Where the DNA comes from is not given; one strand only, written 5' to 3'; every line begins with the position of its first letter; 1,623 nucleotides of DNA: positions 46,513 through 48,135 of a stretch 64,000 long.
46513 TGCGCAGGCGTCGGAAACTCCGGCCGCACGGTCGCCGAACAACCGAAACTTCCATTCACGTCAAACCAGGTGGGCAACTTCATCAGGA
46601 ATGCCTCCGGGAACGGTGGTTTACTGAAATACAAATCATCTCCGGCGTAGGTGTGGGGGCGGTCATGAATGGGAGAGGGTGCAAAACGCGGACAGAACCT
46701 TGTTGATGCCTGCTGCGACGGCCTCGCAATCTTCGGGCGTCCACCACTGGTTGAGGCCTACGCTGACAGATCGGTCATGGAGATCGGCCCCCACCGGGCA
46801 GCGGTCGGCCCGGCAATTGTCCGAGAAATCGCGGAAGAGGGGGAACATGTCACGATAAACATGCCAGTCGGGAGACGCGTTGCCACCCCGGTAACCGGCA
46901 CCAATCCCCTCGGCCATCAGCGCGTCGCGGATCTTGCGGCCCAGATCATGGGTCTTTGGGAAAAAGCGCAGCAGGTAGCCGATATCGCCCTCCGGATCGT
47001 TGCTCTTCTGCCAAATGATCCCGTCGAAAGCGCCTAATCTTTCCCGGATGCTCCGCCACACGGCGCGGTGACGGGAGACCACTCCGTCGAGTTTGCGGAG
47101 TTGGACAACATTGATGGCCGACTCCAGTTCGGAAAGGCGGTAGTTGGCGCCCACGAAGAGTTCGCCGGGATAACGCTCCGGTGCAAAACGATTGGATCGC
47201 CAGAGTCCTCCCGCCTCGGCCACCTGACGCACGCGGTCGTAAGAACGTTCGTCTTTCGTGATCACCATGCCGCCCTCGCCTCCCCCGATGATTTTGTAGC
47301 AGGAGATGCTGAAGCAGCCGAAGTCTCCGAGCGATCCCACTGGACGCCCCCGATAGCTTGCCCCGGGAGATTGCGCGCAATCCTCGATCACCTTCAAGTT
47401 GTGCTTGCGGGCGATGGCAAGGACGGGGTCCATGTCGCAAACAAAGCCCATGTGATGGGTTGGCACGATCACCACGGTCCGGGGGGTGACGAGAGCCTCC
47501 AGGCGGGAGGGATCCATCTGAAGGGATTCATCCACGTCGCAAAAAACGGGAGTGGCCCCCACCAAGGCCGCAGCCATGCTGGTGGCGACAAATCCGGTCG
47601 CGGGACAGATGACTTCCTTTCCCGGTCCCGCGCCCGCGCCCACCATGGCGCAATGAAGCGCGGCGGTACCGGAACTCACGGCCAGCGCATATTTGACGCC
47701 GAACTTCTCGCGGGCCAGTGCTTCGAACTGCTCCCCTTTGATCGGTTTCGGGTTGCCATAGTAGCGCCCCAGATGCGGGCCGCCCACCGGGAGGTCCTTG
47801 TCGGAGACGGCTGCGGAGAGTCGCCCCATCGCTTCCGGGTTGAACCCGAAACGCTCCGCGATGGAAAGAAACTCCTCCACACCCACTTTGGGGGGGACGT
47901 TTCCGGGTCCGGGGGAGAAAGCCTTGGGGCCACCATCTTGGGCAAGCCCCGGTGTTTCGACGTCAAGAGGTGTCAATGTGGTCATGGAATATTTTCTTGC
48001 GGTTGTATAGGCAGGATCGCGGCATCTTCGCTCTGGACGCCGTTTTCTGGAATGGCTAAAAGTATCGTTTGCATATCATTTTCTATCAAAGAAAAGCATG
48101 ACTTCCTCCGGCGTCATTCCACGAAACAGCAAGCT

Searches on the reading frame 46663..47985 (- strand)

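Call 74: search_protein_families(library=pfam, proteins=[window:46663-47985:-], max_evalue=0.00001)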
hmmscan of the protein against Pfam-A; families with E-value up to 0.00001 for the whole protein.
window:46663-47985:- (440 aa): 2 families
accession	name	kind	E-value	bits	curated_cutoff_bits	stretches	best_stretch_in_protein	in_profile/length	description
PF01041.23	DegT_DnrJ_EryC1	-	1.8e-75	254.8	19.8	1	85-427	27-359/360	DegT/DnrJ/EryC1/StrS aminotransferase family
PF01212.27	Beta_elim_lyase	-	4.5e-09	36.5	27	1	86-267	36-235/288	Beta-eliminating lyase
